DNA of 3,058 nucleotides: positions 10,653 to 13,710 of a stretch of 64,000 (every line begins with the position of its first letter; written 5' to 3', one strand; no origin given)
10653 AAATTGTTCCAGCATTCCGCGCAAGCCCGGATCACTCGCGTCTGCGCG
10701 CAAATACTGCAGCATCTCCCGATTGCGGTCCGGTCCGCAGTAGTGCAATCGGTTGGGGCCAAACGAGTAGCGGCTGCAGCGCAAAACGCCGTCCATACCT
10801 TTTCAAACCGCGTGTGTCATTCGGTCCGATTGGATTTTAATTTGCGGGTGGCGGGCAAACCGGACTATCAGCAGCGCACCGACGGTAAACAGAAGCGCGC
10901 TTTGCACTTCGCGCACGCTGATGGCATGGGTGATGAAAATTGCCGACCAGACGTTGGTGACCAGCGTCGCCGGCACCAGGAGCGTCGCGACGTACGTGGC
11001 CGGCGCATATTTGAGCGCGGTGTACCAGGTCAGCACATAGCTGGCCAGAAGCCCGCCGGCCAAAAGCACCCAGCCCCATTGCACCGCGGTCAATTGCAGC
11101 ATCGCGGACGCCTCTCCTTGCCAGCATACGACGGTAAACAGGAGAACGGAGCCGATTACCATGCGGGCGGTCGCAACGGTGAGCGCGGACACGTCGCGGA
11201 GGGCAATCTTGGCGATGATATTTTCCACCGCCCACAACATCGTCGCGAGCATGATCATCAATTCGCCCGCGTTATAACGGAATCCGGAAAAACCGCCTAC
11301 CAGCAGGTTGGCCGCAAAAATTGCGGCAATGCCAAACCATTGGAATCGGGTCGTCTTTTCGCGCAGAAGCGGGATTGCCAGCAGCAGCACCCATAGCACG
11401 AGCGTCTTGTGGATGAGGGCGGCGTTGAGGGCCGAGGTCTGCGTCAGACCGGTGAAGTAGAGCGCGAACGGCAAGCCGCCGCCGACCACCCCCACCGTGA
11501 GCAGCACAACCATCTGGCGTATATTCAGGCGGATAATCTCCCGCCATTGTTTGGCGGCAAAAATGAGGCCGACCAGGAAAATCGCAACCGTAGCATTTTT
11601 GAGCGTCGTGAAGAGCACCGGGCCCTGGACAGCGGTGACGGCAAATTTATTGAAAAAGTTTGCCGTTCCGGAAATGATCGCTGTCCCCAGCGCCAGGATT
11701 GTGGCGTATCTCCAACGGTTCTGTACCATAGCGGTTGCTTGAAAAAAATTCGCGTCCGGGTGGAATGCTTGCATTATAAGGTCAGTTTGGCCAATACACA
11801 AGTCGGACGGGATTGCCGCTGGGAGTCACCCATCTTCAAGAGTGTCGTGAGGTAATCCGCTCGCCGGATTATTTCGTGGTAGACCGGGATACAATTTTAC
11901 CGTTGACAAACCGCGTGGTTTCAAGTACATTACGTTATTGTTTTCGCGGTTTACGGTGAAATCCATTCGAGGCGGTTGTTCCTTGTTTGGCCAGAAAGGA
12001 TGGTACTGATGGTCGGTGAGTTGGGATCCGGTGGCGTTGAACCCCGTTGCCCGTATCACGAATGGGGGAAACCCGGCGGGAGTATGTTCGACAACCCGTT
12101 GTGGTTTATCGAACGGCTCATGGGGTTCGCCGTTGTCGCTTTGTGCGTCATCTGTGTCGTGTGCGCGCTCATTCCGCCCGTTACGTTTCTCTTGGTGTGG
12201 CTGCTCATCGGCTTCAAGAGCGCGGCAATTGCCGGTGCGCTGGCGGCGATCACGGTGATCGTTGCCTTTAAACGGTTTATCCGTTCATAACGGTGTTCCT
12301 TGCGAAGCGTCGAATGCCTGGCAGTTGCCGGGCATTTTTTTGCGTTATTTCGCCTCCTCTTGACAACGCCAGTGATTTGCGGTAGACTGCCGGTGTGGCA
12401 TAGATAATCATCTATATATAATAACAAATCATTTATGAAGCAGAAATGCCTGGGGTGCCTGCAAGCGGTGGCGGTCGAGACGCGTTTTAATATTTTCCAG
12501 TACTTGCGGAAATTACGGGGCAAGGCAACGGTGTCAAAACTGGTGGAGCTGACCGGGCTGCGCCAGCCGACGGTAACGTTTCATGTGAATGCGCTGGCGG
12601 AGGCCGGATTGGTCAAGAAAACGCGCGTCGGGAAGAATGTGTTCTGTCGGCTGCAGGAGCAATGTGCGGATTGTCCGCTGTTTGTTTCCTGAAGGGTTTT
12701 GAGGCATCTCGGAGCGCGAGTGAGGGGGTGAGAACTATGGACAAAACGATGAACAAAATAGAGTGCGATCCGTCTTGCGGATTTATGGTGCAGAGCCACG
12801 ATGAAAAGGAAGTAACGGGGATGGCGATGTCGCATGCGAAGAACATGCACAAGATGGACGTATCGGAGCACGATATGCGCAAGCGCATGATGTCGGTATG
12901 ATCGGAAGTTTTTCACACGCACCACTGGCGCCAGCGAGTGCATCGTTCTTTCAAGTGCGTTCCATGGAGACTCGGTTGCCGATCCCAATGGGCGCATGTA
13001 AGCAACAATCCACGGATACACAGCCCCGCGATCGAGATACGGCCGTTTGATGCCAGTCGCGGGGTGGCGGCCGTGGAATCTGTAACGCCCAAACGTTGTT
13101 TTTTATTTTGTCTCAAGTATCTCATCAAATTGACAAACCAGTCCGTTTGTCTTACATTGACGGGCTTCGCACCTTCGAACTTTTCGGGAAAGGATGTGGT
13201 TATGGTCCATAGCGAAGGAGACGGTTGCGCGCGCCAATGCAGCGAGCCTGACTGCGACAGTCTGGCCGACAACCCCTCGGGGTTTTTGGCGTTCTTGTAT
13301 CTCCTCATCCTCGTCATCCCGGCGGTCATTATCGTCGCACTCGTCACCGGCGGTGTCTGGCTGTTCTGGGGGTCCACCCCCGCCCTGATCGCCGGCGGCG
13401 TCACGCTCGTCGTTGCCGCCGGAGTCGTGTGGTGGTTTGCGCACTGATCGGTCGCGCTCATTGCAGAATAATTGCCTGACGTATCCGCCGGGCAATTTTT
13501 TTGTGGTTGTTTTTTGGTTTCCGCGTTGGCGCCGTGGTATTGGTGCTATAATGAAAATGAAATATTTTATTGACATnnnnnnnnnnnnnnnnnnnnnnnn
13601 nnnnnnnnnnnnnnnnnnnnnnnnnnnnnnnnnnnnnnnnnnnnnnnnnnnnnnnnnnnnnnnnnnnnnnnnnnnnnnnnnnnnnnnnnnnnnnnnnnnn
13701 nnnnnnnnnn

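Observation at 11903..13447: Two paralogous mini membrane proteins with near-identical promoters flanking the arsR-DUF1059 operon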

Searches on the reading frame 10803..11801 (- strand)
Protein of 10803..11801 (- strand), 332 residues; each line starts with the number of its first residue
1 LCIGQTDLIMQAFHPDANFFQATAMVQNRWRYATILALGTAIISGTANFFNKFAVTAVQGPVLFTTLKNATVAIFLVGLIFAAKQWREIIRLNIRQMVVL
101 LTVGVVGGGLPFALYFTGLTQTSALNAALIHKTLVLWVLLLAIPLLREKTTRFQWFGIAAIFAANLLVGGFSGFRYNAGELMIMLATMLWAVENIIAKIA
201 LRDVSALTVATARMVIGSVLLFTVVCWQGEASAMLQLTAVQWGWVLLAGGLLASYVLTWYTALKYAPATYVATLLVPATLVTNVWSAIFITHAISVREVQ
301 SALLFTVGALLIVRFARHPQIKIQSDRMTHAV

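Call 7: search_protein_families(library=pfam, proteins=[window:10803-11801:-], max_evalue=1)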
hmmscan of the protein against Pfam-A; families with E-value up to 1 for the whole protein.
window:10803-11801:- (332 aa): 2 families
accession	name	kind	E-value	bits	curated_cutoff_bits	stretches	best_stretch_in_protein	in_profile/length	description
PF00892.27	EamA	-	1.5e-30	106.6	28.2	2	34-168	4-133/135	EamA-like transporter family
PF17367.7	NiFe_hyd_3_EhaA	-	0.0012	19.5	25.5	1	135-204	22-93/97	NiFe-hydrogenase-type-3 Eha complex subunit A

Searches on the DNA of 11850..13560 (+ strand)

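Call 74: search_rna_families(source=window, start=11850, end=13560, threshold=evalue, max_evalue=10)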
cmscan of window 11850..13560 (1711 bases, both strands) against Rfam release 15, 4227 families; matches with E-value up to 10: 2.
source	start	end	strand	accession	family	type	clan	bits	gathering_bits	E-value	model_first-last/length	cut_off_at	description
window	13360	13502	+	RF02868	ncS037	Gene; sRNA;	-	16.8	112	7.1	1-152/152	no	Burkholderia sRNA 37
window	13294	13351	-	RF01276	sR53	Gene; snRNA; snoRNA; CD-box;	-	12.5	49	7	1-60/60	no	Small nucleolar RNA sR53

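Call 99: search_rna_families(sources=[L073, L075], threshold=evalue, max_evalue=10)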
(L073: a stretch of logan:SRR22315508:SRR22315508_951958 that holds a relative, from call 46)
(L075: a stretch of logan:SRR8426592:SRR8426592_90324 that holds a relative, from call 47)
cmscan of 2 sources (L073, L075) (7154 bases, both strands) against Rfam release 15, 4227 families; matches with E-value up to 10: 2.
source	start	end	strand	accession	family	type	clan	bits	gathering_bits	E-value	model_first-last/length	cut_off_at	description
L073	987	1076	+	RF02278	Betaproteobacteria_toxic_sRNA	Gene; sRNA;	-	19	50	3.2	1-64/64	no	Betaproteobacteria toxic small RNA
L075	1321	1388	+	RF02631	Hrs13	Gene; sRNA;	-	18.9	52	0.47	1-82/82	no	Hfq-regulated sRNA 13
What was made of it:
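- On Known RNA families (element 12924-13080): None at E <= 10 on the region or on L073 and L075 (calls 74, 99).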

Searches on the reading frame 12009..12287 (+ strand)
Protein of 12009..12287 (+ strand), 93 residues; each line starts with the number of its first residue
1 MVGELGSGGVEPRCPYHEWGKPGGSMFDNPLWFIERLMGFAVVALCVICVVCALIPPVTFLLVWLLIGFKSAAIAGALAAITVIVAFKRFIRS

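Call 7: search_protein_families(library=pfam, proteins=[window:12009-12287:+], max_evalue=1)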
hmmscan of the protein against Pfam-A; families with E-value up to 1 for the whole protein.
window:12009-12287:+ (93 aa): 0 families

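Call 14: find_homologous_proteins(query=window:12009-12287:+, max_evalue=0.01)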
Query window:12009-12287:+ (93 aa): 1 proteins with E <= 0.01 among 30 candidates.
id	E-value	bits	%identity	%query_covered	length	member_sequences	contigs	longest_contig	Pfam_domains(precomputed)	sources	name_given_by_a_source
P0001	1.1e-33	133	100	73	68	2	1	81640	-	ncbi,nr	ncbi:MAG: hypothetical protein PHI63_00855 [Patescibacteria group bacterium]|nr:hypothetical protein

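Call 39: search_protein_representatives(alignment_id=A3)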
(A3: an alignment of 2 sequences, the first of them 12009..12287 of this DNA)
Query: 2 sequences, 99 profile positions. Proteins with E-value up to 0.001 (for the whole library): 5; up to 1e-10: 2; up to 1e-30: 1. The best 5 are listed.
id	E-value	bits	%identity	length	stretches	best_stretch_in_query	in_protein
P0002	1.9e-32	127.4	-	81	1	1-99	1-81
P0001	6.7e-28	112.8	-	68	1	30-99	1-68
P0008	5.7e-09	52.1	-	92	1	11-97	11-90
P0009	2.6e-05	40.3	-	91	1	3-97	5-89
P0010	1.9e-04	37.5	-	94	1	22-97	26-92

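Call 41: find_encoding_contigs(protein=P0008, flank=6000)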
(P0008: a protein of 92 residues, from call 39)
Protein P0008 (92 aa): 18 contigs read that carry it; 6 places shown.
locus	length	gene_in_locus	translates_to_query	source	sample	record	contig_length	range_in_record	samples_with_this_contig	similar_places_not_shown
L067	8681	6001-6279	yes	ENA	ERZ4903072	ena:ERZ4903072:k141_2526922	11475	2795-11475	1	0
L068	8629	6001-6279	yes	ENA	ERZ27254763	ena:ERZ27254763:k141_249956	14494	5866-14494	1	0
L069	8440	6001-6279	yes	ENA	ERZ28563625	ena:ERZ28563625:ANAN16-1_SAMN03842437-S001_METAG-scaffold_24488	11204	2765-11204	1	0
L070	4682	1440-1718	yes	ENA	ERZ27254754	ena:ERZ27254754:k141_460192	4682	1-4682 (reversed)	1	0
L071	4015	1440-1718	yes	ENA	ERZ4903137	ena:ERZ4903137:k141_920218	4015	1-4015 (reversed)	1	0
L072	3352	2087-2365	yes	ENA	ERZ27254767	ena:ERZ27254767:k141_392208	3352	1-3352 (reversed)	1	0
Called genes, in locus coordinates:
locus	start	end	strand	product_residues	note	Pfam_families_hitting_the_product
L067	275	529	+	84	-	PF02652:Lactate_perm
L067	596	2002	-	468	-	-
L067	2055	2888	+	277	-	PF03372:Exo_endo_phos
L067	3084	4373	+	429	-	PF00483:NTP_transferase, PF24894:Hexapep_GlmU, PF25084:LbH_EIF2B (weak), PF25087:GMPPB_C (weak)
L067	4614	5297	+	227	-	PF03006:HlyIII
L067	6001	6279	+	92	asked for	-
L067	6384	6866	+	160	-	-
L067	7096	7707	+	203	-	-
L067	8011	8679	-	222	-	?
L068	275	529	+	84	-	PF02652:Lactate_perm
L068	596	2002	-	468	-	-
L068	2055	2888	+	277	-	PF03372:Exo_endo_phos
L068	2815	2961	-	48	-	-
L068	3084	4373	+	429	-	PF00483:NTP_transferase, PF24894:Hexapep_GlmU, PF25084:LbH_EIF2B (weak), PF25087:GMPPB_C (weak)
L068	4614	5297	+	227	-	PF03006:HlyIII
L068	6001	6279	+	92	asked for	-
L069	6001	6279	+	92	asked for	-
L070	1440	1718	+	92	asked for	-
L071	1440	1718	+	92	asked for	-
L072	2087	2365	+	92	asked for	-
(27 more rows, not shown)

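Call 42: list_cluster_members(proteins=[P0008, P0009, P0010])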
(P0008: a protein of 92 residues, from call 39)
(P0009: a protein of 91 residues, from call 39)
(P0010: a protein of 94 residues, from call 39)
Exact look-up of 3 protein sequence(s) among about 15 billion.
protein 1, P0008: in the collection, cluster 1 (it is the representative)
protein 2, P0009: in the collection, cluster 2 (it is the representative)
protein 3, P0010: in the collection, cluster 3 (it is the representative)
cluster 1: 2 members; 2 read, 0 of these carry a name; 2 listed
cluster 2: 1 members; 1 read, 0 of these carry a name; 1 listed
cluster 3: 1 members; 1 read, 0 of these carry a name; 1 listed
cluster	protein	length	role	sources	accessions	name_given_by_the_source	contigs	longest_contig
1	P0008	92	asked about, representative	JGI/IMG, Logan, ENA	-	-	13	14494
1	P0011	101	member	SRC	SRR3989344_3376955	-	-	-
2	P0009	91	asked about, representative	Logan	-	-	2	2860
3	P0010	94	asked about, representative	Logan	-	-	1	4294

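Call 46: find_encoding_contigs(protein=P0009, flank=4000)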
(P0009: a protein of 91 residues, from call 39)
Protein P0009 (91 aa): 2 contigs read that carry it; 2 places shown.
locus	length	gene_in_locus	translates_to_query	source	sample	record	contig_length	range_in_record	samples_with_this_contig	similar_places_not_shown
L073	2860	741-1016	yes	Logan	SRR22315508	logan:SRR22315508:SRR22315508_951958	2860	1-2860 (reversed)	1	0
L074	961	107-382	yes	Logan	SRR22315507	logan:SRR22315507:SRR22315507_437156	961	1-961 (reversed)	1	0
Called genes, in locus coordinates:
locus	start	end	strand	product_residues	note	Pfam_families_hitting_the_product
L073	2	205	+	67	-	?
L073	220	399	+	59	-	PF06348:DUF1059 (weak)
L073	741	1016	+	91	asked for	-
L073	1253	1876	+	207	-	-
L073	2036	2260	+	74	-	-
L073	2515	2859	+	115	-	?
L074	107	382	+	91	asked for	-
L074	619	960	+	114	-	?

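Call 47: find_encoding_contigs(protein=P0010, flank=5000)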
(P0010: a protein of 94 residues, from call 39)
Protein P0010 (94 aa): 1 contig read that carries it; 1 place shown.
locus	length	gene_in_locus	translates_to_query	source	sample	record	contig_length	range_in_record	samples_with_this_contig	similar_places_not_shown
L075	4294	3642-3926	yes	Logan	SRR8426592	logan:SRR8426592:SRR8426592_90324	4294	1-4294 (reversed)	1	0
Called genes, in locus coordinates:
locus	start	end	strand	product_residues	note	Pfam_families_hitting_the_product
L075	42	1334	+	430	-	PF00483:NTP_transferase, PF07959:Fucose_pyrophosphorylase (weak), PF24894:Hexapep_GlmU, PF25084:LbH_EIF2B, PF25087:GMPPB_C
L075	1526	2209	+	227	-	PF03006:HlyIII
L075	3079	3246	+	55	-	PF06348:DUF1059 (faint)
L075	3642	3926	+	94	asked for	-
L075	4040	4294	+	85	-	?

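Call 57: search_protein_families(library=ncbifam, proteins=[window:12009-12287:+, P0008, P0009, P0010], max_evalue=1)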
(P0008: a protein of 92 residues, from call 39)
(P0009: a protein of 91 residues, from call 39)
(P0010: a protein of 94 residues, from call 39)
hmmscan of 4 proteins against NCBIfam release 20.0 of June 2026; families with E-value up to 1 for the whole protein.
window:12009-12287:+ (93 aa): 0 families

P0008 (92 aa): 2 families
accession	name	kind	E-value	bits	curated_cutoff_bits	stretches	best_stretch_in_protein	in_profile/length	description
TIGR01494.1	ATPase_P-type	subfamily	0.021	13.2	62.3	1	29-87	124-182/478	HAD-IC family P-type ATPase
NF005164.0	PRK06638.1-4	equivalog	0.55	9.5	154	1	38-88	64-111/211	NADH-quinone oxidoreductase subunit J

P0009 (91 aa): 0 families

P0010 (94 aa): 1 family
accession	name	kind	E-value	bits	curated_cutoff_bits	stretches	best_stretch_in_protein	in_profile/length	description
NF051466.1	MSP1_alpha_C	equivalog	0.28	10.8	125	1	32-85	18-68/224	major surface protein MSP1 subunit alpha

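Call 58: search_protein_families(library=pfam, proteins=[P0008, P0009, P0010], max_evalue=5)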
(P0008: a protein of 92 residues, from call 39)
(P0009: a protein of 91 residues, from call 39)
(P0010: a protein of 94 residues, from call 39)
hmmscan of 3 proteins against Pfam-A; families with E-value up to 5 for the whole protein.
P0008 (92 aa): 1 family
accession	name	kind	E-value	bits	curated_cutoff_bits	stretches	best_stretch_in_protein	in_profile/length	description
PF20990.2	DUF2207_C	-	0.027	14.6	33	1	28-89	122-184/247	Predicted membrane protein (DUF2207) C-terminal domain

P0009 (91 aa): 3 families
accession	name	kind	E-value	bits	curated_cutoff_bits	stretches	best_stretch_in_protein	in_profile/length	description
PF14015.11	DUF4231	-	0.53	11.2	24.7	1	38-80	19-58/103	Protein of unknown function (DUF4231)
PF13219.11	DUF4027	-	0.53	10.9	25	1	43-60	15-32/36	Protein of unknown function (DUF4027)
PF20586.3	DUF6788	-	1.3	9.7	27.2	1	13-28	33-50/103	Family of unknown function (DUF6788)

P0010 (94 aa): 3 families
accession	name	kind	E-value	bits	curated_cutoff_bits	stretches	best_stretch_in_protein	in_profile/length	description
PF07095.16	IgaA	-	0.12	10.9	25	1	26-88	188-250/702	Intracellular growth attenuator protein IgaA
PF19943.4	DUF6405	-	0.17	12.1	25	1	32-53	4-25/37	Family of unknown function (DUF6405)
PF15706.10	TMEM132_C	-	0.24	11.6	27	1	47-75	27-55/87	TMEM132 C-terminal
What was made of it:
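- On YgaP-like DUF2892 hairpin for A and B: No Pfam hit (calls 7, 58).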
